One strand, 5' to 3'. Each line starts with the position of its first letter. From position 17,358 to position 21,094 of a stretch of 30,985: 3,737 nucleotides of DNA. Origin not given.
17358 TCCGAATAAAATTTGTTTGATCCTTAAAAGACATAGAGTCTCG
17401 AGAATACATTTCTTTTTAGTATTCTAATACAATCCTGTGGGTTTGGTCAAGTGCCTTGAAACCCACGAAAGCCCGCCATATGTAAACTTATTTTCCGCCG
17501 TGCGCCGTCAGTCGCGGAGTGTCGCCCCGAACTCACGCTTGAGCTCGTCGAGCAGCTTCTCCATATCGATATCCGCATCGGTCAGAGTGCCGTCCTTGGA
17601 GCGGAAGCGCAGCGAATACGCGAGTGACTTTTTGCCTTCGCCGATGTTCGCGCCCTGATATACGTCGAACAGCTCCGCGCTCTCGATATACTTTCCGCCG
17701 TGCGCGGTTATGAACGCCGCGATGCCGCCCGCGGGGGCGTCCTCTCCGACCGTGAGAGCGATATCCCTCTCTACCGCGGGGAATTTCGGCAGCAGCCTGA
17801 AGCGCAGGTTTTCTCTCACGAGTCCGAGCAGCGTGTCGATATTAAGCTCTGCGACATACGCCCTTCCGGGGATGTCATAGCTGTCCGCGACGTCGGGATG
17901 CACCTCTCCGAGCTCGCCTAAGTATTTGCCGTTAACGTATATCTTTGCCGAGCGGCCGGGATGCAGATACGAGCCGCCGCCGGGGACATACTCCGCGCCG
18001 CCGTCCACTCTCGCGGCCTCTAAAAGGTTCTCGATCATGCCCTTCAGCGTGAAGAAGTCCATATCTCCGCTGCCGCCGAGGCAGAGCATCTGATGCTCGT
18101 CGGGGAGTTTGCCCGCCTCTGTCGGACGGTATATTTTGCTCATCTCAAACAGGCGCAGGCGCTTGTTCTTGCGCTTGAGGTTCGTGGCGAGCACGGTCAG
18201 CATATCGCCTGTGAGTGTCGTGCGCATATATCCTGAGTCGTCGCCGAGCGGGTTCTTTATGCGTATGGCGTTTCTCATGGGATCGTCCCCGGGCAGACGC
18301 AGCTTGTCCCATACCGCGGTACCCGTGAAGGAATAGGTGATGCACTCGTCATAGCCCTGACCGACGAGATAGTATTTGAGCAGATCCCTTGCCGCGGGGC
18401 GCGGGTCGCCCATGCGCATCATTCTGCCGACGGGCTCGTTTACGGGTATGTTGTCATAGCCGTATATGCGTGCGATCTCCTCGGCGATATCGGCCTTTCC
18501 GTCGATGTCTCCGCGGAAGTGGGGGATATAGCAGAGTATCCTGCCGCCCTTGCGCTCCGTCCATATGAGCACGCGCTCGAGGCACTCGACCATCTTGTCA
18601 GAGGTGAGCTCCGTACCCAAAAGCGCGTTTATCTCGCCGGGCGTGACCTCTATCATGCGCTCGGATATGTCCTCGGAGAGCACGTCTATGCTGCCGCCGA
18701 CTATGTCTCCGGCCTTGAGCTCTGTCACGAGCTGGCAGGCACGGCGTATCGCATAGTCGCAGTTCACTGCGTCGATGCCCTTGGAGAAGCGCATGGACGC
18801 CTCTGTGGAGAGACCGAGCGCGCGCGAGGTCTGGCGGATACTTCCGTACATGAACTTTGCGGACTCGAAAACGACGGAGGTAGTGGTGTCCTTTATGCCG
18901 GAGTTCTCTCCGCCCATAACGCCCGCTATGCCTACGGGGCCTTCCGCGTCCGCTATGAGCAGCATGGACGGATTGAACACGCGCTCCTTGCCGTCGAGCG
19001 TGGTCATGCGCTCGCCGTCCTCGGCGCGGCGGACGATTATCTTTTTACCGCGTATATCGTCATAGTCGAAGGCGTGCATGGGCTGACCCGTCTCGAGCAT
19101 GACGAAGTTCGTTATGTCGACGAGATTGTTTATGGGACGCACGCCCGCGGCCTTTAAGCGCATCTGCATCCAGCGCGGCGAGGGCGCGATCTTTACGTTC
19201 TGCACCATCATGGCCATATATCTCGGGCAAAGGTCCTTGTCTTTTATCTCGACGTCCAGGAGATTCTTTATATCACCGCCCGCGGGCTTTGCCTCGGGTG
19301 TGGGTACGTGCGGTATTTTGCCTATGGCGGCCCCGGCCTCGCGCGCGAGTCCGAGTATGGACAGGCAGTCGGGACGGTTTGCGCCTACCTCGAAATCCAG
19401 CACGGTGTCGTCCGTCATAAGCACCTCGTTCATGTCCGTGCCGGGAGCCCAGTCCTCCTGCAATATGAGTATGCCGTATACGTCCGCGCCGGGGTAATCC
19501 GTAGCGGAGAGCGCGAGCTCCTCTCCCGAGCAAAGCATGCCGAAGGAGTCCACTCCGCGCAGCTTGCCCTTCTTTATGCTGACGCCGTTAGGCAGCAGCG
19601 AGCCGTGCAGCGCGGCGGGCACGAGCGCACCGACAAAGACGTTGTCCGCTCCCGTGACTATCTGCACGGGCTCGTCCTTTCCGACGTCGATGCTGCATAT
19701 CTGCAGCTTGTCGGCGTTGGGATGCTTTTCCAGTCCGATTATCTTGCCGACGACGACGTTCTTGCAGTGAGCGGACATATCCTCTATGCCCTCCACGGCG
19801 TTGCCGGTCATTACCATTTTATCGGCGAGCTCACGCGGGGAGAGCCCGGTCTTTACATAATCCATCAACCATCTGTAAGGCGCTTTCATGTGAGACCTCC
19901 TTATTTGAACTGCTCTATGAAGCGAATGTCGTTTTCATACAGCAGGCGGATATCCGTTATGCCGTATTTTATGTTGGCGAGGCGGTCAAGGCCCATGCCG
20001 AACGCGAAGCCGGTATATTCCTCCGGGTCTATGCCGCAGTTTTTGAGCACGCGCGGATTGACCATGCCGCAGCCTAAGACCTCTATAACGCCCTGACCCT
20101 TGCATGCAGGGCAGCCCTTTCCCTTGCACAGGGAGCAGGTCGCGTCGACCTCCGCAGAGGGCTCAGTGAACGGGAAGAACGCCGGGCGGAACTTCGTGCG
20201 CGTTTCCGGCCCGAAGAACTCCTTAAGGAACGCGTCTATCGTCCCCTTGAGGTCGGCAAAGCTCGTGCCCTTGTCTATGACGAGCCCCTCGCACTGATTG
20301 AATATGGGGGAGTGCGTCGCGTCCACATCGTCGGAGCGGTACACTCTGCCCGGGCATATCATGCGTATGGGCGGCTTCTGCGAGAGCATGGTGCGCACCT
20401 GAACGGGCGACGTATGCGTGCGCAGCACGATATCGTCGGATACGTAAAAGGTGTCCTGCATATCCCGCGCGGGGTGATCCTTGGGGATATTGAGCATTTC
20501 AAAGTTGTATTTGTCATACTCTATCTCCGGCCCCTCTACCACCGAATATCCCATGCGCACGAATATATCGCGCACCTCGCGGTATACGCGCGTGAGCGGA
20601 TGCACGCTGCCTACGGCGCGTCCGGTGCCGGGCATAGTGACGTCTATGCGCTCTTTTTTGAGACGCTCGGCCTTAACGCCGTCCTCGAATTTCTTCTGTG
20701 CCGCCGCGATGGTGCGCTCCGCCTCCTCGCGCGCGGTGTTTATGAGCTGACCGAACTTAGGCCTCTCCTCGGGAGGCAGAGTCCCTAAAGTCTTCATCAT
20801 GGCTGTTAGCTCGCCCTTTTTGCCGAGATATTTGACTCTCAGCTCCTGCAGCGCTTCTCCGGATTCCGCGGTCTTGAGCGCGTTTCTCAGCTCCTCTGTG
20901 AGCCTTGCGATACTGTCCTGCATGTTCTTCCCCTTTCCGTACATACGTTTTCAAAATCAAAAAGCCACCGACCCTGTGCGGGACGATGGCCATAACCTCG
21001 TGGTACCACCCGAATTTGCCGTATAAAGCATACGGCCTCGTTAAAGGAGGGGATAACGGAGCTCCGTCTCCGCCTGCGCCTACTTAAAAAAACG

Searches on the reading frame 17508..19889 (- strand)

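Call 73: search_protein_families(library=pfam, proteins=[window:17508-19889:-], max_evalue=0.00001)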
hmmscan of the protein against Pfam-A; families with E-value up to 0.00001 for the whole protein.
window:17508-19889:- (793 aa): 5 families
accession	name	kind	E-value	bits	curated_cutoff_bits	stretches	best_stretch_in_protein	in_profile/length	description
PF03483.22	B3_4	-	1.2e-68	230.6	29.3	1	221-391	2-172/174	B3/4 domain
PF17759.6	tRNA_synthFbeta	-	3.2e-57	193.9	22.4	1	481-684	1-214/214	Phenylalanyl tRNA synthetase beta chain CLM domain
PF03147.19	FDX-ACB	-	3.7e-27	95.1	31.1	1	701-792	1-94/94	Ferredoxin-fold anticodon binding domain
PF01588.26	tRNA_bind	-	7.8e-19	68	27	1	45-130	1-77/96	Putative tRNA binding domain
PF03484.21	B5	-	1.4e-17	64.1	28.6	1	413-478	1-67/67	tRNA synthetase B5 domain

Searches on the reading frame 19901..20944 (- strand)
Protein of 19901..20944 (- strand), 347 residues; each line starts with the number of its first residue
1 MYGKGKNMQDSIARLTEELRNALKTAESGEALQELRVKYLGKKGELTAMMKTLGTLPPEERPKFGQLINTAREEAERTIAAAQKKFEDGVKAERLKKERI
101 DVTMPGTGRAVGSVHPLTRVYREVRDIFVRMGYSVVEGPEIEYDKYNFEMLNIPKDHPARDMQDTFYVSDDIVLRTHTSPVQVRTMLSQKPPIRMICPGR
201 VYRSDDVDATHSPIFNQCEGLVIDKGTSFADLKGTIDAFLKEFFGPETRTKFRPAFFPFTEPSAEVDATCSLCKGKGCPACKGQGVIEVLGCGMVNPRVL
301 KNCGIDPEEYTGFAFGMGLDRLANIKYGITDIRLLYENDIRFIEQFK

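Call 73: search_protein_families(library=pfam, proteins=[window:19901-20944:-], max_evalue=0.00001)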
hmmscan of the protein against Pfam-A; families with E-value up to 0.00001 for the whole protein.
window:19901-20944:- (347 aa): 2 families
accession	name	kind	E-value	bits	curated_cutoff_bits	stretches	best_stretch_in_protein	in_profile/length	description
PF01409.25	tRNA-synt_2d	-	5.3e-104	347.5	19.8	1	100-346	2-246/246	tRNA synthetases class II core domain (F)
PF02912.23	Phe_tRNA-synt_N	-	4e-24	84.8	22.3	1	28-95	2-69/69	Aminoacyl tRNA synthetase class II, N-terminal domain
